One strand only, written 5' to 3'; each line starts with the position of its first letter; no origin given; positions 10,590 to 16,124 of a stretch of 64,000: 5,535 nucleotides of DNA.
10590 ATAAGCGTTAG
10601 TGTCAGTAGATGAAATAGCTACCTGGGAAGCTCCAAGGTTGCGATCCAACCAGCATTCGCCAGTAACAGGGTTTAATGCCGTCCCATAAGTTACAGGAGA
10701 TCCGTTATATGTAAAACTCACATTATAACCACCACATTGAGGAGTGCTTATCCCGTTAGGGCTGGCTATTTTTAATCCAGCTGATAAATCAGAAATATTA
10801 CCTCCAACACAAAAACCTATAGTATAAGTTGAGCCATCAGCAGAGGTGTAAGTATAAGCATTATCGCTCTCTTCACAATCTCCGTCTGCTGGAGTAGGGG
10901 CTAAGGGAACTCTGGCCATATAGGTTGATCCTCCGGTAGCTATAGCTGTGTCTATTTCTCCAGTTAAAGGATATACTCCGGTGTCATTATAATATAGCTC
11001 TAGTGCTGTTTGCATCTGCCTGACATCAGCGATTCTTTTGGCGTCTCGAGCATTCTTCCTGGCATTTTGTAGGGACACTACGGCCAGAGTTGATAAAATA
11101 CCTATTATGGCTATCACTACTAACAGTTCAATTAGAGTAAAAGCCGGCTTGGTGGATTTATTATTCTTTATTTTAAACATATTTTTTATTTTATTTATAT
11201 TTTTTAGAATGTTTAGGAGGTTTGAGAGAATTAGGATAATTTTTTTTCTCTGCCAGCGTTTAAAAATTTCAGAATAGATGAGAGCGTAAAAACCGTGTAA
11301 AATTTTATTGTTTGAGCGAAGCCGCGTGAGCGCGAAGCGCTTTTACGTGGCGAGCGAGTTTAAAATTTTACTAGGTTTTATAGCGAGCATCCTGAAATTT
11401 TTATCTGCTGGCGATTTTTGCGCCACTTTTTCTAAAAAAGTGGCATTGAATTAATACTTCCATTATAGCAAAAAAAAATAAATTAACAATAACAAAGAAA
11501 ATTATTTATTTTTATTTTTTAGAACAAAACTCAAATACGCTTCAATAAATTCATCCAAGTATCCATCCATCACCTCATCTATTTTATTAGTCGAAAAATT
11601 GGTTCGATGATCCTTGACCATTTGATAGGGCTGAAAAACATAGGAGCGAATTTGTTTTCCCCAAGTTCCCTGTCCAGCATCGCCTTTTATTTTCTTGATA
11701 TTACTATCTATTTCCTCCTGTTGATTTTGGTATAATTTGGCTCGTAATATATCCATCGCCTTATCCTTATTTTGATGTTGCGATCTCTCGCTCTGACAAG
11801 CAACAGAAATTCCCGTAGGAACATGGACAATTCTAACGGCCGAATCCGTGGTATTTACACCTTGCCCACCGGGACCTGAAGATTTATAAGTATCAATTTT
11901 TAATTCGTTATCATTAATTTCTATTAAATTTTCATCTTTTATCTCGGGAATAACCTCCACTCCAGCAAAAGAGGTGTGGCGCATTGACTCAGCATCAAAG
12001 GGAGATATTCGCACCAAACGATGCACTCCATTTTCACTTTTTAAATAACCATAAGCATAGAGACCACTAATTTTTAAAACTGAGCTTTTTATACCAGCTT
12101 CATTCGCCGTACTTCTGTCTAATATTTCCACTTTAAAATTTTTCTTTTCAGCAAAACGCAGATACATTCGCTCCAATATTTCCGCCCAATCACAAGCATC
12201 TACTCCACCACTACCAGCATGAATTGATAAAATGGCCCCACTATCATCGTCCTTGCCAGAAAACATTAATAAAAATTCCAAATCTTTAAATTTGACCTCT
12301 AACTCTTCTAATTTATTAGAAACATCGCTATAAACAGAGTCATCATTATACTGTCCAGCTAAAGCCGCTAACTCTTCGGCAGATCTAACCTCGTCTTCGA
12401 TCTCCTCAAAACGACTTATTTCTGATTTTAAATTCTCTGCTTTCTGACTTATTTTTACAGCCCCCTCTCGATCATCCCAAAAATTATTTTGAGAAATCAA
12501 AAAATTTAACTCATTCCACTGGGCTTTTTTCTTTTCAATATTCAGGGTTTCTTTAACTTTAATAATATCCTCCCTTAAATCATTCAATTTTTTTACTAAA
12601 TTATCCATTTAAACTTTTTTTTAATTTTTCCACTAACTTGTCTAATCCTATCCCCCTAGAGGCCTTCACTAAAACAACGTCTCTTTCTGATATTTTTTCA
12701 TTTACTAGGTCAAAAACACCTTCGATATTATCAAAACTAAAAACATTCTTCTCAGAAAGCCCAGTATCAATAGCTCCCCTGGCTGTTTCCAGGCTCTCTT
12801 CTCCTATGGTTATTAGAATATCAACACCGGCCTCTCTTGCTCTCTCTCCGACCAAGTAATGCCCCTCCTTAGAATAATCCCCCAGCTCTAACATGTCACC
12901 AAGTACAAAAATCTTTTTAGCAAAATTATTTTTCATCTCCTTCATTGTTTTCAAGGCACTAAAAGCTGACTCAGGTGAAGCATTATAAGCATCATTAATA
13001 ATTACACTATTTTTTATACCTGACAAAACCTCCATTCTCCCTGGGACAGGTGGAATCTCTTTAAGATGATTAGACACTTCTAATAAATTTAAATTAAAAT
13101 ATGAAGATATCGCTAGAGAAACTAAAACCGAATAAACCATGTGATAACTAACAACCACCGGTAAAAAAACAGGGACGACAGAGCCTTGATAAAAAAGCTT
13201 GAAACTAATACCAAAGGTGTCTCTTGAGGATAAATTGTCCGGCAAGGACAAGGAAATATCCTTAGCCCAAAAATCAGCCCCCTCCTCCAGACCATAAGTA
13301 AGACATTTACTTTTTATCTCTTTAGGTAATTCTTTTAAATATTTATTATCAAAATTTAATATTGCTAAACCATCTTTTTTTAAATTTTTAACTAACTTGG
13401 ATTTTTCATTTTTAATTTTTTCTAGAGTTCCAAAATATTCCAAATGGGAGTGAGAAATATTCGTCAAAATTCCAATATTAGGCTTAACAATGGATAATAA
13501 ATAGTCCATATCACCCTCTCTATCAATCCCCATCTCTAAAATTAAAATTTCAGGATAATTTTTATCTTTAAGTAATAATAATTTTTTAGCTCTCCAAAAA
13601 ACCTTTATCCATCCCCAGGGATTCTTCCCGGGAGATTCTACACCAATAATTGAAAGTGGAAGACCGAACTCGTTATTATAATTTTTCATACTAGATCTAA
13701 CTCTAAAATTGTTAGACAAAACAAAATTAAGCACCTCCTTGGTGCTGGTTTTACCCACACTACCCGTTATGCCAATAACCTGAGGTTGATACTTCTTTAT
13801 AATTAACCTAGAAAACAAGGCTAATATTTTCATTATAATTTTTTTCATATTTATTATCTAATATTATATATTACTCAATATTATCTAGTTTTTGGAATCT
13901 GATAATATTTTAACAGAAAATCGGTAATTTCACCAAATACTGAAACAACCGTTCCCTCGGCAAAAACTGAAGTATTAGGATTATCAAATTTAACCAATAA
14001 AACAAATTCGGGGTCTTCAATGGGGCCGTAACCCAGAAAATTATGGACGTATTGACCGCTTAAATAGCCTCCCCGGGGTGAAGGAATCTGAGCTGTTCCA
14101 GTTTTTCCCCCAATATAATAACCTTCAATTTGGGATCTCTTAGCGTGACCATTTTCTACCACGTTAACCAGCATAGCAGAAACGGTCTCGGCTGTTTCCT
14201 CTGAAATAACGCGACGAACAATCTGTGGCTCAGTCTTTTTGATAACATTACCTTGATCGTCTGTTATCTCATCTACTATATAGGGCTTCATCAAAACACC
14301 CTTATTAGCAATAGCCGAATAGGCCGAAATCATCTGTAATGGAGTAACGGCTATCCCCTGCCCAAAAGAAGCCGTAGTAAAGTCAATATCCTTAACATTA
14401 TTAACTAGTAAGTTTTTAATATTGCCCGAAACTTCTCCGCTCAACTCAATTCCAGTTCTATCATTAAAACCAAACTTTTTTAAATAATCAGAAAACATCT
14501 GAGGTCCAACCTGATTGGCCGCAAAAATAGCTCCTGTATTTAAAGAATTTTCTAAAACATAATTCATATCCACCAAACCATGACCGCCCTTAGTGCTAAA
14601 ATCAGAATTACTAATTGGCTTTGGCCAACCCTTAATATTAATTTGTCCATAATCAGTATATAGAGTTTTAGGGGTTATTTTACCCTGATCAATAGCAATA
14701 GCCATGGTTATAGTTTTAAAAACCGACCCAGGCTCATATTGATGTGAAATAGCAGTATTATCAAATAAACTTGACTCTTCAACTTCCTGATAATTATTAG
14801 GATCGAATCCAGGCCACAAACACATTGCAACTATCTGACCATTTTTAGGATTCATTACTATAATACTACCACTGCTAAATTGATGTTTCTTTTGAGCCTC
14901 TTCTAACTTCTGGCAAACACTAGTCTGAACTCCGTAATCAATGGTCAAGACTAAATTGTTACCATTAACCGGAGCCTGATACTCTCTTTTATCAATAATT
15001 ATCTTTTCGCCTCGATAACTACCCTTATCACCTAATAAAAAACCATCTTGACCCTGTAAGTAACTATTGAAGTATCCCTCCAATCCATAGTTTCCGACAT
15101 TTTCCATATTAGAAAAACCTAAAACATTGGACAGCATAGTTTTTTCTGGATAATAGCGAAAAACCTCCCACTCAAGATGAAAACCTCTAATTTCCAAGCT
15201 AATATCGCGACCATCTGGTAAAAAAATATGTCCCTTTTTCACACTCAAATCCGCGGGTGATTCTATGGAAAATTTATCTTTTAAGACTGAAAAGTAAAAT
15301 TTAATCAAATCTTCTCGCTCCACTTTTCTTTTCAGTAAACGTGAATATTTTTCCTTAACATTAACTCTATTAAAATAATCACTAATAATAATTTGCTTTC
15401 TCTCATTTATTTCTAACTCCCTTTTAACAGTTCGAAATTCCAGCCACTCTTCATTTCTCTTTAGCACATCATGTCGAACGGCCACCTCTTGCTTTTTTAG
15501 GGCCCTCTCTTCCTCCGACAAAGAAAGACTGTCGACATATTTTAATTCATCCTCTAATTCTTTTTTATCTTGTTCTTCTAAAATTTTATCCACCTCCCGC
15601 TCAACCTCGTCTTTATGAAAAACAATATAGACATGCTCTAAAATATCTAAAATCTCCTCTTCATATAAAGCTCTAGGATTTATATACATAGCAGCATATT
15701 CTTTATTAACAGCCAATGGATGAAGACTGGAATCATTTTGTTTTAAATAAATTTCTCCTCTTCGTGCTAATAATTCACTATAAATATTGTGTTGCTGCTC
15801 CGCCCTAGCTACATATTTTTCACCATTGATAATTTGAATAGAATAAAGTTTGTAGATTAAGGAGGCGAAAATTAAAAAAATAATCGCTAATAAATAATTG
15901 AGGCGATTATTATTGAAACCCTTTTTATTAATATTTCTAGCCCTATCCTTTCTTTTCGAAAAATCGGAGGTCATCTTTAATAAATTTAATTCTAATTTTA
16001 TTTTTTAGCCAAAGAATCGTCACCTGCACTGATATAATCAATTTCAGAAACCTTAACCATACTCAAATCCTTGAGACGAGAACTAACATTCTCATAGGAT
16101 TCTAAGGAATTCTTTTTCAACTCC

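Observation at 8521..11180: ComEC channel paired with a pilin-like protein carrying a Fib_succ_major-type C-terminal domain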

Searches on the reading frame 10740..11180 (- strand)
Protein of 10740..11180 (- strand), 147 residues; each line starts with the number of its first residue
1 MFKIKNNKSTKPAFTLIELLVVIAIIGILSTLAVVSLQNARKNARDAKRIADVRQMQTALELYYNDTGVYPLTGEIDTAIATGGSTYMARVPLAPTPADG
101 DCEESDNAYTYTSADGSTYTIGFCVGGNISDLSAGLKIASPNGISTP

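Call 79: find_homologous_proteins(query=window:10740-11180:-)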
Query window:10740-11180:- (147 aa): 7089 proteins with E <= 0.001 among 8000 candidates; the best 120 are listed.
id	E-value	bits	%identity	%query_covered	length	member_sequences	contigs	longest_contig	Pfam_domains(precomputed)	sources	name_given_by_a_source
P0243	5.6e-69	248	85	93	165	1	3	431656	PF07963.18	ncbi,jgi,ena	-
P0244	3.0e-65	236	80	95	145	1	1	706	PF07963.18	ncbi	-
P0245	3.8e-57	210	70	97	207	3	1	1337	PF07963.18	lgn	-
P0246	3.9e-55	203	70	91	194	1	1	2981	PF07963.18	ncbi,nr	ncbi:MAG: prepilin-type N-terminal cleavage/methylation domain-containing protein, partial [Patescib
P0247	1.5e-50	188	67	100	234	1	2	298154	PF07963.18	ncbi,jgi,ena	-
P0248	5.5e-50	187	67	99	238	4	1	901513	PF07963.18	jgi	jgi:prepilin-type N-terminal cleavage/methylation domain-containing protein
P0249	4.7e-49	184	66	96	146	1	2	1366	PF07963.18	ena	-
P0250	6.6e-49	183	66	96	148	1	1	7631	PF07963.18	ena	-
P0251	1.0e-48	183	70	93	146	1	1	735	PF07963.18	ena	-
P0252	1.6e-48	182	66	93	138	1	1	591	PF07963.18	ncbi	-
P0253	5.6e-48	180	65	92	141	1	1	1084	PF07963.18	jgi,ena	-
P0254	5.8e-48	180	65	97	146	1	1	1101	PF07963.18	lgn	-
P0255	6.6e-48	180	63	96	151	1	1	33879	PF07963.18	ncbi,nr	ncbi:MAG: type II secretion system protein [Patescibacteria group bacterium]|nr:type II secretion sy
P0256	2.6e-47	178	68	89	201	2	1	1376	PF07963.18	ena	-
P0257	3.1e-47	178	66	92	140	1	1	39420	PF07963.18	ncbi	-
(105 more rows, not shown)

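Call 80: find_encoding_contigs(protein=P0243, flank=10000, max_places=2)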
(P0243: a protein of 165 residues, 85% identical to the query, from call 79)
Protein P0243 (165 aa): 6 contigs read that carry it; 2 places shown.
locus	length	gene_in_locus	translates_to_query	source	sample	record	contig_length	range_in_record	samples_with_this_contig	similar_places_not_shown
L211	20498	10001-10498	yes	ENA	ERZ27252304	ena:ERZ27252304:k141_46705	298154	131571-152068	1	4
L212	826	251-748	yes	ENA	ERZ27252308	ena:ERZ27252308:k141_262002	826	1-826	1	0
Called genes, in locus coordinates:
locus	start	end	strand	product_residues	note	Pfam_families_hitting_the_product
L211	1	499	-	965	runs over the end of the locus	PF00912:Transgly, PF00905:Transpeptidase, PF17957:Big_7 (weak)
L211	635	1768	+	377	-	PF07907:YibE_F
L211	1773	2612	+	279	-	PF22435:MRM3-like_sub_bind, PF00588:SpoU_methylase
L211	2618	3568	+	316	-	PF00892:EamA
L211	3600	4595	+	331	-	PF00150:Cellulase (weak), PF02449:Glyco_hydro_42 (faint)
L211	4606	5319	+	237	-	PF00535:Glycos_transf_2, PF10111:Glyco_tranf_2_2 (faint), PF13641:Glyco_tranf_2_3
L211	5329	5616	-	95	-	-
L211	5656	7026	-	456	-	PF02878:PGM_PMM_I, PF02879:PGM_PMM_II, PF02880:PGM_PMM_III, PF00408:PGM_PMM_IV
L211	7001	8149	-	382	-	PF04519:Bactofilin (weak), PF26514:DUF8173 (weak)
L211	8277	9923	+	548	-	PF04055:Radical_SAM, PF16199:Radical_SAM_C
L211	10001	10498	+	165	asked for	PF07963:N_methyl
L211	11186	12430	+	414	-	PF00464:SHMT, PF00155:Aminotran_1_2, PF01212:Beta_elim_lyase (faint)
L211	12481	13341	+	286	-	PF00763:THF_DHG_CYH, PF02882:THF_DHG_CYH_C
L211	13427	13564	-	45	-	-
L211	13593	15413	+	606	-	PF00270:DEAD, PF04851:ResIII, PF00271:Helicase_C, PF16124:RecQ_Zn_bind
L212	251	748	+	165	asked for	PF07963:N_methyl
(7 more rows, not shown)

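Call 81: find_encoding_contigs(protein=P0247, flank=10000, max_places=1)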
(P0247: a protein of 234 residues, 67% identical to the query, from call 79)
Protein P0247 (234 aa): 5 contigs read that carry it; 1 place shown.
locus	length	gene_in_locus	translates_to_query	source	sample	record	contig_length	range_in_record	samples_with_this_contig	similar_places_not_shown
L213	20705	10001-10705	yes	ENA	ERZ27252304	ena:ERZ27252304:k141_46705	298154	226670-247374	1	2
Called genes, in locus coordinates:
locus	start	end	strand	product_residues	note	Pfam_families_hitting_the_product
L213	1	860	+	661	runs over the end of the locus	PF03030:H_PPase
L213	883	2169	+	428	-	PF05697:Trigger_N, PF00254:FKBP_C (weak), PF05698:Trigger_C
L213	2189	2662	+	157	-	PF01668:SmpB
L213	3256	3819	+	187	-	PF05198:IF3_N, PF00707:IF3_C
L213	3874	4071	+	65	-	PF01632:Ribosomal_L35p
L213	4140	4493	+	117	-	PF00453:Ribosomal_L20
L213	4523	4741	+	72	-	PF03840:SecG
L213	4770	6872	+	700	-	PF00496:SBP_bac_5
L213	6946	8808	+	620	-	PF00753:Lactamase_B, PF23023:Anti-Pycsar_Apyc1 (faint), PF12706:Lactamase_B_2, PF22505:RNase_J_b_CASP, PF17770:RNase_J_C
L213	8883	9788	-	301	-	PF04018:VCA0040-like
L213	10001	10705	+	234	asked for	PF07963:N_methyl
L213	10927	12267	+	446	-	PF00575:S1, PF23459:S1_RRP5 (weak), PF00575:S1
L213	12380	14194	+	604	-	PF06480:FtsH_ext (weak), PF00004:AAA, PF07728:AAA_5 (weak), PF17862:AAA_lid_3, PF01434:Peptidase_M41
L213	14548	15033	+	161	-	PF01029:NusB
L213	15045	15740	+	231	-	PF22935:RM44_endonuclase, PF14622:Ribonucleas_3_3, PF00636:Ribonuclease_3, PF00035:dsrm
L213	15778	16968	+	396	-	PF00437:T2SSE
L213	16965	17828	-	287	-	PF00753:Lactamase_B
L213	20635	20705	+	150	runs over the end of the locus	PF00961:LAGLIDADG_1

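Call 82: search_protein_families(library=ncbifam, proteins=[L213:15778-16968:+, P0243, P0247], max_evalue=0.00001)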
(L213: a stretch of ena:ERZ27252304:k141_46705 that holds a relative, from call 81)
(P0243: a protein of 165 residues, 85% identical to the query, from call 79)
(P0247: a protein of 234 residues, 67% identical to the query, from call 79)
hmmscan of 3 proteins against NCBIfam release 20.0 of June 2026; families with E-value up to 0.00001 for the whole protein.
L213:15778-16968:+ (396 aa): 16 families
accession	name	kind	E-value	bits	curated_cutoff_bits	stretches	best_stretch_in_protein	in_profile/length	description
TIGR01420.1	pilT_fam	subfamily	2e-116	389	319.1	1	88-387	35-336/343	PilT/PilU family type 4a pilus ATPase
TIGR02525.1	plasmid_TraJ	equivalog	3.2e-46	158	368.3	1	143-389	118-367/372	plasmid transfer ATPase TraJ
TIGR02533.1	type_II_gspE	equivalog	9e-42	143.3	630.25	1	145-294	208-359/486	type II secretion system ATPase GspE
TIGR02538.1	type_IV_pilB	equivalog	2.9e-40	138.4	675.65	1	145-311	281-447/564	type IV-A pilus assembly ATPase PilB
NF007755.0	PRK10436.1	equivalog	1.6e-38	132.6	617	1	125-310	164-349/465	type II secretion system protein GspE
TIGR02524.1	dot_icm_DotB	equivalog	1.6e-37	129.6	463.3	1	138-358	98-323/358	Dot/Icm type IV secretion system ATPase DotB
NF041000.1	ATPase_ComGA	equivalog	6.8e-36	123.6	300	1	145-320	96-265/267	competence type IV pilus ATPase ComGA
NF053534.1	T4PilAsmATPsTfpB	equivalog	4e-32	111.3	850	1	167-294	329-452/584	type IV pilus assembly ATPase TfpB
NF058587.1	archaellum_moto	equivalog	2.1e-14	53.1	550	1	177-291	278-393/527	archaellum flagellar ATPase motor FlaI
TIGR02782.1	TrbB_P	equivalog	4.6e-12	45.9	304.55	1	175-335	137-293/303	P-type conjugative transfer ATPase TrbB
TIGR02788.1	VirB11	equivalog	1.5e-10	40.7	249.95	1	176-303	146-275/308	P-type DNA transfer ATPase VirB11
NF010425.0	PRK13851.1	equivalog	2.2e-09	36.7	461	1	176-321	164-311/344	type IV secretion system protein VirB11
NF010469.0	PRK13894.1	subfamily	2.4e-09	37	508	1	173-328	148-300/320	conjugal transfer ATPase TrbB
NF010407.0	PRK13833.1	subfamily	3.6e-08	33.2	499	1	177-328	147-293/323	conjugal transfer protein TrbB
NF053672.1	bindosome_BasE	exception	1.7e-07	30.4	1000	1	177-310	273-407/512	bindosome assembly system ATPase subunit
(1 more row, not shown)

P0243 (165 aa): 7 families
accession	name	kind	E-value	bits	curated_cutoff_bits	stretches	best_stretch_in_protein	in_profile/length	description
TIGR01710.1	typeII_sec_gspG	equivalog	5.2e-12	46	88.85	1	8-67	3-62/134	type II secretion system major pseudopilin GspG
TIGR01708.2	typeII_sec_gspH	equivalog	1.6e-08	34.7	80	1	8-54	4-47/169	type II secretion system minor pseudopilin GspH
TIGR02532.1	IV_pilin_GFxxxE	domain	4.7e-08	32.5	16.3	1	8-28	4-24/24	prepilin-type N-terminal cleavage/methylation domain-containing protein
NF040999.1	pilin_ComGC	equivalog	1.7e-07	31.3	75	1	7-66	3-62/84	competence type IV pilus major pilin ComGC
NF041013.1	T4P_ComGE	equivalog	5.5e-07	29.6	49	1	4-62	2-61/83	competence type IV pilus minor pilin ComGE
NF007862.0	PRK10574.1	equivalog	6.8e-07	29.5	138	1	4-62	3-61/145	prepilin peptidase-dependent pilin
NF041775.1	typeIV_PilA_Myxo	equivalog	1.6e-06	28.2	400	1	6-110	11-111/214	type IV pilin protein PilA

P0247 (234 aa): 7 families
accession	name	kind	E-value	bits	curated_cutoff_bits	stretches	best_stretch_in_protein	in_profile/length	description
TIGR01710.1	typeII_sec_gspG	equivalog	3.2e-14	53.1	88.85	1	9-70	1-62/134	type II secretion system major pseudopilin GspG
TIGR01708.2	typeII_sec_gspH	equivalog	6.2e-10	39.3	80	1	9-46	2-38/169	type II secretion system minor pseudopilin GspH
TIGR02532.1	IV_pilin_GFxxxE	domain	1.3e-09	37.4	16.3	1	8-31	1-24/24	prepilin-type N-terminal cleavage/methylation domain-containing protein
NF041775.1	typeIV_PilA_Myxo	equivalog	7.1e-09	35.9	400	1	5-68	7-70/214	type IV pilin protein PilA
NF007862.0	PRK10574.1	equivalog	2.3e-08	34.3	138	1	6-65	2-61/145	prepilin peptidase-dependent pilin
NF040999.1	pilin_ComGC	equivalog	2.4e-08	34.1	75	1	9-69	2-62/84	competence type IV pilus major pilin ComGC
NF041013.1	T4P_ComGE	equivalog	5.3e-08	32.9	49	1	7-72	2-68/83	competence type IV pilus minor pilin ComGE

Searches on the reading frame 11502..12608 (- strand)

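Call 7: search_protein_families(library=pfam, proteins=[window:11502-12608:-], max_evalue=0.01)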
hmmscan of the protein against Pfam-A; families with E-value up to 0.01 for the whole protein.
window:11502-12608:- (368 aa): 2 families
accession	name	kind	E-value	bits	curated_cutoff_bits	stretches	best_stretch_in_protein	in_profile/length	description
PF03462.23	PCRF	-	2.6e-50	171.4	24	1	28-217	2-194/194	PCRF domain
PF00472.26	RF-1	-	8.9e-42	142.1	35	1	228-335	4-116/116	RF-1 domain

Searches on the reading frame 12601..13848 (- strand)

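Call 7: search_protein_families(library=pfam, proteins=[window:12601-13848:-], max_evalue=0.01)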
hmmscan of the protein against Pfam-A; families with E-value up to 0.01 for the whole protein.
window:12601-13848:- (415 aa): 2 families
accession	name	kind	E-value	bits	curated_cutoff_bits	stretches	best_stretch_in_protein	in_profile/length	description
PF08245.18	Mur_ligase_M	-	2.9e-34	119.2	24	2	90-202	48-163/200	Mur ligase middle domain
PF02875.26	Mur_ligase_C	-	1.9e-18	68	28.4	1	270-398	1-127/127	Mur ligase, glutamate ligase domain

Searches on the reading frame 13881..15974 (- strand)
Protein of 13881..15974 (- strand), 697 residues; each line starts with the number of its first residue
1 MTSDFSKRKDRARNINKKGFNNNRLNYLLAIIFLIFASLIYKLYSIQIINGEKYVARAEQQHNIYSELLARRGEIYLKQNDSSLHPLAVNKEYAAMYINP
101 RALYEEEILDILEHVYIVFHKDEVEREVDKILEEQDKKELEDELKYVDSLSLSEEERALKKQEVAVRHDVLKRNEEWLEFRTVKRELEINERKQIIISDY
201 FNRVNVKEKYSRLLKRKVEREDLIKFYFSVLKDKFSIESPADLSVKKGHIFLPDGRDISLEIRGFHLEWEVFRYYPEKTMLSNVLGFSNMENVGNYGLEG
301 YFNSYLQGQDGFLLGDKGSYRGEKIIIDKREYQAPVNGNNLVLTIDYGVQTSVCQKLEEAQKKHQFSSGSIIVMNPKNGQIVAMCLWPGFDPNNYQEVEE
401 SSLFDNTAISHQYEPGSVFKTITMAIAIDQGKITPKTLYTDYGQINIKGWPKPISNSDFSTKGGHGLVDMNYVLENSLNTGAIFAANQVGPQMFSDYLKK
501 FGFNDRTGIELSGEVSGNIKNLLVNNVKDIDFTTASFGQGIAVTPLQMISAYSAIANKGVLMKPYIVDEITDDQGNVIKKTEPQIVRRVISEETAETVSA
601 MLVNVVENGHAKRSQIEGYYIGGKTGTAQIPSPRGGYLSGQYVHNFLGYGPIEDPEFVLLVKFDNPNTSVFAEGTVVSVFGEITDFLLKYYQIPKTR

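Call 7: search_protein_families(library=pfam, proteins=[window:13881-15974:-], max_evalue=0.01)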
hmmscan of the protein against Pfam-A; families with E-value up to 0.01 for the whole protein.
window:13881-15974:- (697 aa): 3 families
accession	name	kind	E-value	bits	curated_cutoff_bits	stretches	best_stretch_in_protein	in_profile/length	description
PF00905.27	Transpeptidase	-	1.3e-72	245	22.1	1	369-669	1-283/299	Penicillin binding protein transpeptidase domain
PF03717.20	PBP_dimer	-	4.4e-06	27.7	24.4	1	70-312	4-164/180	Penicillin-binding Protein dimerisation domain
PF21922.1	PBP_dimer_2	-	0.00041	21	27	1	272-314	24-65/83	Penicillin binding protein A dimerisation domain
